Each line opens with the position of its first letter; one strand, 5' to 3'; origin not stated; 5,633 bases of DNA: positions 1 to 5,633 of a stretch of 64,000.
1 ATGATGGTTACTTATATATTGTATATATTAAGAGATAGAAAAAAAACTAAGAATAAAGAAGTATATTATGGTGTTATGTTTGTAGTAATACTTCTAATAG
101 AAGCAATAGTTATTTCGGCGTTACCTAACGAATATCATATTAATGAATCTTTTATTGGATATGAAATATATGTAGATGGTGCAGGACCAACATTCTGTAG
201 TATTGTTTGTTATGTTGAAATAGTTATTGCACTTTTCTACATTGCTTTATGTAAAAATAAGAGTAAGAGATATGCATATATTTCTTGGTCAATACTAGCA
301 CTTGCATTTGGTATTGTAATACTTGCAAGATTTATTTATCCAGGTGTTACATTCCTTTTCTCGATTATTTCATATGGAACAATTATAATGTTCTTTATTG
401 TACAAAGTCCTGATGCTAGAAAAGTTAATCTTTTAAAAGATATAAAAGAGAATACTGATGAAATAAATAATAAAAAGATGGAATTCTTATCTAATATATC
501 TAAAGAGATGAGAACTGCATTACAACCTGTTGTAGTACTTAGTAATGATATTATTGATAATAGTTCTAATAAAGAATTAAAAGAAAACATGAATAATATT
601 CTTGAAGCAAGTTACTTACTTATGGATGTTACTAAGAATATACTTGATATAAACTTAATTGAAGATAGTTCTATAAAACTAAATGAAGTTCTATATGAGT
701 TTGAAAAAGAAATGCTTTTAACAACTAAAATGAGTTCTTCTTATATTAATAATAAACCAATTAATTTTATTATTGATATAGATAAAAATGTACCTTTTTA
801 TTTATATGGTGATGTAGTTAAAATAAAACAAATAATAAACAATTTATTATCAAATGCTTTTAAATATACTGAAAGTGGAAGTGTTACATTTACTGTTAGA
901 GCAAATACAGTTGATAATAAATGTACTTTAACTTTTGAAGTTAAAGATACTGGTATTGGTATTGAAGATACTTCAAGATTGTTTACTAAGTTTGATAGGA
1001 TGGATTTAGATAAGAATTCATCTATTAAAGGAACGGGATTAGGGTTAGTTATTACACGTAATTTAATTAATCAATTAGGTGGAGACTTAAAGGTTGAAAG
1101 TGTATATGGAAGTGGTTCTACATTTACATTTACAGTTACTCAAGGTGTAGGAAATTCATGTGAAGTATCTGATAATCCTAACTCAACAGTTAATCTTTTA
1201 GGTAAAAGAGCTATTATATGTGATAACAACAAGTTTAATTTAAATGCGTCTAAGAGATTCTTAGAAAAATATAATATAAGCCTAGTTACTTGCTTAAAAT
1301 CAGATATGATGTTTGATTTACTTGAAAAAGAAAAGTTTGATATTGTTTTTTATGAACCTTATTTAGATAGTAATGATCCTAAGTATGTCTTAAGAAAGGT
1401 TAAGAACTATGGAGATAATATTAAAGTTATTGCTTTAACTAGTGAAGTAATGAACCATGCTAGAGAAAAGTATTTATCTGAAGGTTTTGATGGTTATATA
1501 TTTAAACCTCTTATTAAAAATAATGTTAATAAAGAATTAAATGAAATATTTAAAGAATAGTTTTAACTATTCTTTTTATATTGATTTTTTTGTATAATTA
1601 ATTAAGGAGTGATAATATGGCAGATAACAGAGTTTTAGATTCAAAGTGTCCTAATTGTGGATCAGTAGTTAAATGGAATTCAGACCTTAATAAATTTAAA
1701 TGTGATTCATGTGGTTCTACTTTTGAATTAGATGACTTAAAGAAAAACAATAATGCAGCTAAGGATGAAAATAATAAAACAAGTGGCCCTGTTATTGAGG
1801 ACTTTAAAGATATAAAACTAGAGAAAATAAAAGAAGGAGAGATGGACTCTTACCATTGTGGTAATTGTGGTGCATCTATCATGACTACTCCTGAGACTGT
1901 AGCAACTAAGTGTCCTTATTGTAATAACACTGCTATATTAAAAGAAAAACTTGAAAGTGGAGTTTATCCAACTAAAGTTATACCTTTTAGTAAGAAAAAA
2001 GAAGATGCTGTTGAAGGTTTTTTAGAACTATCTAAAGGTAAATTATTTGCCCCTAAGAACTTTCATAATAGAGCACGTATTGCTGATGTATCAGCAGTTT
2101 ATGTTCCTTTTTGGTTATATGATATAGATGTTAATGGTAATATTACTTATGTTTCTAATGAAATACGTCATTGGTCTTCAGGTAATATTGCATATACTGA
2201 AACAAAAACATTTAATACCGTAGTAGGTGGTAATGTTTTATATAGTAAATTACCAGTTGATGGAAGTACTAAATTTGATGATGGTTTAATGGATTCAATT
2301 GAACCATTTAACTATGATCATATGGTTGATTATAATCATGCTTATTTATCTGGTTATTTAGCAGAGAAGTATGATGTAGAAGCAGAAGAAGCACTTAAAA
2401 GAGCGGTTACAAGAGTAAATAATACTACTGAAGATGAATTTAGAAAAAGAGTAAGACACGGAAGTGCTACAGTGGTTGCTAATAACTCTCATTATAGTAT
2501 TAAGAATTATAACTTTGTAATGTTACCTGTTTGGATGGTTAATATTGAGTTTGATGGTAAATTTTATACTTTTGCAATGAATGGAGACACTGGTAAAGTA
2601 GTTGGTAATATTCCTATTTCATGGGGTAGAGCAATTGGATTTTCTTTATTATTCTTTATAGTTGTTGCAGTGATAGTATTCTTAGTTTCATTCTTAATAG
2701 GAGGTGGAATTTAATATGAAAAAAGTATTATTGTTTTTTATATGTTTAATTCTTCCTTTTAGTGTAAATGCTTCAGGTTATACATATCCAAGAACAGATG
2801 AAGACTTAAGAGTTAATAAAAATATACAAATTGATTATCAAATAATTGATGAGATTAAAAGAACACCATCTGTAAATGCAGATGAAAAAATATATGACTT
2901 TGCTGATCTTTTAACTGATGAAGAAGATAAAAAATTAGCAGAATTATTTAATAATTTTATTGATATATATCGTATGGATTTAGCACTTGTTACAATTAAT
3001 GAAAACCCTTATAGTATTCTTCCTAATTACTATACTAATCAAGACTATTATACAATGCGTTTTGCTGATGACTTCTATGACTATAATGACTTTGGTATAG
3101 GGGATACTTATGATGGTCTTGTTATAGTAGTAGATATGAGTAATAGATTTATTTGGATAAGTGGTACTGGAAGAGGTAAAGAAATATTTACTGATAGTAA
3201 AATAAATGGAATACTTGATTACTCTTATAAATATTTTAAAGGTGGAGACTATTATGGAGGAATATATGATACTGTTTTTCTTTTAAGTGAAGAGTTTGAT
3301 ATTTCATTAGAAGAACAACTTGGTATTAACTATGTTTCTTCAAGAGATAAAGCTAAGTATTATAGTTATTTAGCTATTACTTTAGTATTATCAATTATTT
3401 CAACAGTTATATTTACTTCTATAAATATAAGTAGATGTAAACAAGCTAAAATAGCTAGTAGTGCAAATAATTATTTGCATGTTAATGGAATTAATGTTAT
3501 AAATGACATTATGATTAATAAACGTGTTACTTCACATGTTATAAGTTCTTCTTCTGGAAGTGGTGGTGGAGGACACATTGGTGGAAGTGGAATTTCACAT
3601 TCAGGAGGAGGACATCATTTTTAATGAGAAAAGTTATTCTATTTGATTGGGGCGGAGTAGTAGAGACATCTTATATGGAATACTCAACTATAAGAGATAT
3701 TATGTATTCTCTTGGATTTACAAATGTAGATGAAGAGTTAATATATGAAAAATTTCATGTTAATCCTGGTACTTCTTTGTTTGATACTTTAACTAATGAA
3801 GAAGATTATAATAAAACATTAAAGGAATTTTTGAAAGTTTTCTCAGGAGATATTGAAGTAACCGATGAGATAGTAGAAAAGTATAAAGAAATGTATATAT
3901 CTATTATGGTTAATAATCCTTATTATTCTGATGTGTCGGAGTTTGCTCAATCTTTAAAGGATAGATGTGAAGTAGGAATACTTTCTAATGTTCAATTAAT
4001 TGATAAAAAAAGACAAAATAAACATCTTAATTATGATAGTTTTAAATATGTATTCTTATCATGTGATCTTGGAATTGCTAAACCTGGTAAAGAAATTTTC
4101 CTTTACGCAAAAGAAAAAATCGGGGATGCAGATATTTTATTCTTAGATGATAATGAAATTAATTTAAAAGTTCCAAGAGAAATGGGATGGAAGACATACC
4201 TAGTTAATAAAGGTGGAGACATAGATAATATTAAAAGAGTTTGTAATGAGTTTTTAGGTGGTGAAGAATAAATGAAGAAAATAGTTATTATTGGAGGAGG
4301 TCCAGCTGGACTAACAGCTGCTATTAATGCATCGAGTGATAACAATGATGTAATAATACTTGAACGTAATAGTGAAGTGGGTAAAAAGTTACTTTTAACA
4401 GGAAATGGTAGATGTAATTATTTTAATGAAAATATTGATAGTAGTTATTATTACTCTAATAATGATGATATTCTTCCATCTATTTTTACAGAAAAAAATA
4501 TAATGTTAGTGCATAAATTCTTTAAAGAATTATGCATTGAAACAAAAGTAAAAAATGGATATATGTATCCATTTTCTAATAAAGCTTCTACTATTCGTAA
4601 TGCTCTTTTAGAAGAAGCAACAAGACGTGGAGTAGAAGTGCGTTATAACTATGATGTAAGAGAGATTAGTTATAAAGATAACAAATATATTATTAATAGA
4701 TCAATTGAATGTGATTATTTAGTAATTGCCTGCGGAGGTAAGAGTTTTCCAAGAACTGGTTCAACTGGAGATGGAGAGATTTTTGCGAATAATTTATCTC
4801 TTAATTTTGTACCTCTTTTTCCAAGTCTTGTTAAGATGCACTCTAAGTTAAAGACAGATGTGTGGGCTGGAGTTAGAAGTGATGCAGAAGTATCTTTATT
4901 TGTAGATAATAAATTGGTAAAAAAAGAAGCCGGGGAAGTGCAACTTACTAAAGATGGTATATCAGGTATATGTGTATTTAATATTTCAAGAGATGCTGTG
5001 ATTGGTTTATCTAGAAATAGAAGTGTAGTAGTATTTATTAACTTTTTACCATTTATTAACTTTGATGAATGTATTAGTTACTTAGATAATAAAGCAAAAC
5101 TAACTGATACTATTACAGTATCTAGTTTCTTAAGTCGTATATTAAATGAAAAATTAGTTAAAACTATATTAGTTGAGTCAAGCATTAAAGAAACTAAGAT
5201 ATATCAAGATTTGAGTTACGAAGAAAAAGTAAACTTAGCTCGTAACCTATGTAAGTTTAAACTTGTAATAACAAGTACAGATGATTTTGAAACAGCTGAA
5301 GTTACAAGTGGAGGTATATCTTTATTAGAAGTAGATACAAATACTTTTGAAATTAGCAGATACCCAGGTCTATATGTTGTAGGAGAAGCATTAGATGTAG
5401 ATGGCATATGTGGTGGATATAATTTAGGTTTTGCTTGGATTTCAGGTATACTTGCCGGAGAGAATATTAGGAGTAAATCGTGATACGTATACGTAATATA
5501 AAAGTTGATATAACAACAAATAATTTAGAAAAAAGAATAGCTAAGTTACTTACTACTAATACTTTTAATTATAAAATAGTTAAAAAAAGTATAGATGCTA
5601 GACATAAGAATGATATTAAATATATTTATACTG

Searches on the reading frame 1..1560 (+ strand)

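Call 17: search_protein_families(library=pfam, proteins=[window:1-1560:+], max_evalue=0.001)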
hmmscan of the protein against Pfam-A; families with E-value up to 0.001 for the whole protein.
window:1-1560:+ (519 aa): 2 families
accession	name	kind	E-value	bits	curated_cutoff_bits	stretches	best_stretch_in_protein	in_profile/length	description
PF02518.31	HATPase_c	-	5.3e-24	85.2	26.4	1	270-379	1-107/111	Histidine kinase-, DNA gyrase B-, and HSP90-like ATPase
PF00072.30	Response_reg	-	9.1e-11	42.4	30.2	1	405-511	2-108/111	Response regulator receiver domain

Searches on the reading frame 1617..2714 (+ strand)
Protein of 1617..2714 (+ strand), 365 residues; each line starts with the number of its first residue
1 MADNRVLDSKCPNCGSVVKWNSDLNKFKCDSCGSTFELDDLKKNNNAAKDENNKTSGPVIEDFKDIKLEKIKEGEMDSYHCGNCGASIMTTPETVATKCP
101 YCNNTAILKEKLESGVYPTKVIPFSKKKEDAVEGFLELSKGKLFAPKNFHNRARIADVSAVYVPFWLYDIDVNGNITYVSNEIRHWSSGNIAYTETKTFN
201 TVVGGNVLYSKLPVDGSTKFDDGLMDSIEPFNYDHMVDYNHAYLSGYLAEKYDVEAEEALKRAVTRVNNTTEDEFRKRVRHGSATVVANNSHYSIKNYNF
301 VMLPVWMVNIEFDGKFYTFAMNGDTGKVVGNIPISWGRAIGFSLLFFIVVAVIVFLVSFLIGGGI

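Call 17: search_protein_families(library=pfam, proteins=[window:1617-2714:+], max_evalue=0.001)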
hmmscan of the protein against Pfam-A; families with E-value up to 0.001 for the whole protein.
window:1617-2714:+ (365 aa): 3 families
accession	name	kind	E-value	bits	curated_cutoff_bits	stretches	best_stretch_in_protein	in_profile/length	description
PF09723.15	Zn_ribbon_8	-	1.5e-05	25.3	34.4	0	79-105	6-35/41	Zinc ribbon domain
PF08271.17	Zn_Ribbon_TF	-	1.5e-05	24.9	29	0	10-43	2-36/43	TFIIB zinc-binding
PF23548.1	Zn_ribbon_FGT1_2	-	0.00043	20.2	27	0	11-35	5-29/35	FORGETTER1 second zinc ribbon domain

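Call 63: find_encoding_contigs(protein=window:1617-2714:+, flank=10000, max_places=1)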
Protein window:1617-2714:+ (365 aa): 19 contigs read that carry it; 1 place shown.
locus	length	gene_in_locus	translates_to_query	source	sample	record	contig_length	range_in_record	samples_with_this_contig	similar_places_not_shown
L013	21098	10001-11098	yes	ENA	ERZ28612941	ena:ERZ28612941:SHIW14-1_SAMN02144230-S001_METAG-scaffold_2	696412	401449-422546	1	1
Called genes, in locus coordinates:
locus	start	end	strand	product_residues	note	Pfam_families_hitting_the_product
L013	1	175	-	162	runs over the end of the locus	PF01467:CTP_transf_like, PF08218:Citrate_ly_lig (weak)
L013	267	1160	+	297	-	PF00126:HTH_1, PF03466:LysR_substrate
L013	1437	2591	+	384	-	PF00465:Fe-ADH, PF13685:Fe-ADH_2, PF25137:ADH_Fe_C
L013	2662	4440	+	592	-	PF00512:HisKA, PF00072:Response_reg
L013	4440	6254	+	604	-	PF00512:HisKA, PF02518:HATPase_c, PF00072:Response_reg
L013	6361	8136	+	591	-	PF00512:HisKA, PF00072:Response_reg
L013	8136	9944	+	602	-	PF02518:HATPase_c, PF00072:Response_reg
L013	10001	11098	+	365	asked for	PF08271:Zn_Ribbon_TF (faint), PF09723:Zn_ribbon_8 (faint), PF22910:EDR4-like_1st (faint)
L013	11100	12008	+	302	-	PF04536:TPM_phosphatase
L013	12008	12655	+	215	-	PF00702:Hydrolase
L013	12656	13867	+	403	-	PF00070:Pyr_redox (faint), PF00890:FAD_binding_2 (weak), PF01266:DAO (faint), PF03486:HI0933_like, PF07992:Pyr_redox_2, PF12831:FAD_oxidored (weak), PF13738:Pyr_redox_3 (faint), PF22780:HI0933_like_1st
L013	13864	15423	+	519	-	PF28550:DUF8436, PF21688:FAD-depend_C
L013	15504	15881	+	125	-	-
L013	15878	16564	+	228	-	-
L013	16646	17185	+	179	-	-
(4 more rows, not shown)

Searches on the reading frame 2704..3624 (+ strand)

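Call 17: search_protein_families(library=pfam, proteins=[window:2704-3624:+], max_evalue=0.001)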
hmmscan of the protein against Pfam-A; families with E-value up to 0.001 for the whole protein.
window:2704-3624:+ (306 aa): 1 family
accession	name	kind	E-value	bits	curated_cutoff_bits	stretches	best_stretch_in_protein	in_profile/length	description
PF04536.20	TPM_phosphatase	-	7.9e-19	68.3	22.1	1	63-191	1-119/125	TPM domain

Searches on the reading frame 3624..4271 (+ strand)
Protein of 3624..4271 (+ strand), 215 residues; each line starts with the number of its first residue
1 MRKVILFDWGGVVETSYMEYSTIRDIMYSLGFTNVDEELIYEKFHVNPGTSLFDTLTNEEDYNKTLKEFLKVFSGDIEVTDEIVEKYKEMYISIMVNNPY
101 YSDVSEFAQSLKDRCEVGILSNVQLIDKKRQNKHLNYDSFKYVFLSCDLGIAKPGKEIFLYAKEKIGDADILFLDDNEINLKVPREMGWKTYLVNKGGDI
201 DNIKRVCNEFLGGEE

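Call 17: search_protein_families(library=pfam, proteins=[window:3624-4271:+], max_evalue=0.001)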
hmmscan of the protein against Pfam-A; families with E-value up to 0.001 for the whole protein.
window:3624-4271:+ (215 aa): 1 family
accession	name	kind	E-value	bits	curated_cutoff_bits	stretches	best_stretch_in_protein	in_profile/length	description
PF00702.32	Hydrolase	-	5.3e-08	33.9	26.4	1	3-182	2-185/191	haloacid dehalogenase-like hydrolase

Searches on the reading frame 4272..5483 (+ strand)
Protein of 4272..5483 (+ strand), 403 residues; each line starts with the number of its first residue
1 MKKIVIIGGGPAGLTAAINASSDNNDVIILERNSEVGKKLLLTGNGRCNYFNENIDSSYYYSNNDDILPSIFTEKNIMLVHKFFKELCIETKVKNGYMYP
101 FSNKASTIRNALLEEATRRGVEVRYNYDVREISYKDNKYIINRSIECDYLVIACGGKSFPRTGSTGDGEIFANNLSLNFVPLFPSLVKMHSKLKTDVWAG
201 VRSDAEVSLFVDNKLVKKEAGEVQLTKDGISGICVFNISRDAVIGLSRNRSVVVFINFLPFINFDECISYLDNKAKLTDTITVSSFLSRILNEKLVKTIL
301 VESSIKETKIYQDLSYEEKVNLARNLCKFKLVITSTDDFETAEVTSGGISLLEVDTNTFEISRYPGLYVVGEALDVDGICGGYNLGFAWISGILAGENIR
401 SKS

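Call 17: search_protein_families(library=pfam, proteins=[window:4272-5483:+], max_evalue=0.001)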
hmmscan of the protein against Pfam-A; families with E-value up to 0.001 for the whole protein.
window:4272-5483:+ (403 aa): 12 families
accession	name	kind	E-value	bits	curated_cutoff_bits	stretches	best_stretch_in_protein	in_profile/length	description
PF03486.20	HI0933_like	-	1.1e-62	212.1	50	1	3-397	2-243/244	HI0933-like protein Rossmann domain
PF22780.1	HI0933_like_1st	-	1.8e-16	60.9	27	1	187-344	9-165/165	HI0933-like protein barrel and H2TH domain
PF07992.20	Pyr_redox_2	-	4.3e-10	39.9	26.1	1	2-159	1-112/291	Pyridine nucleotide-disulphide oxidoreductase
PF01266.30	DAO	-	1.3e-09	38.5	27.9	1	3-37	1-35/353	FAD dependent oxidoreductase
PF13738.12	Pyr_redox_3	-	4.4e-08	33.2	30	1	5-37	1-33/305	Pyridine nucleotide-disulphide oxidoreductase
PF12831.13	FAD_oxidored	-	1.4e-06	28.4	27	1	4-138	2-120/416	FAD dependent oxidoreductase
PF00070.33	Pyr_redox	-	2.1e-06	28.6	22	0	3-38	1-36/82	Pyridine nucleotide-disulphide oxidoreductase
PF00890.30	FAD_binding_2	-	7.5e-06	25.8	20.4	1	4-37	2-35/414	FAD binding domain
PF13450.12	NAD_binding_8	-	4.4e-05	24.1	21.9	1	6-37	1-32/68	NAD(P)-binding Rossmann-like domain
PF01593.30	Amino_oxidase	-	0.0002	21.2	19.8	0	110-155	208-255/443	Flavin containing amine oxidoreductase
PF01494.25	FAD_binding_3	-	0.00022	21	22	0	3-34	3-34/349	FAD binding domain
PF01134.28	GIDA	-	0.00075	19.1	22.1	0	3-33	1-31/391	Glucose inhibited division protein A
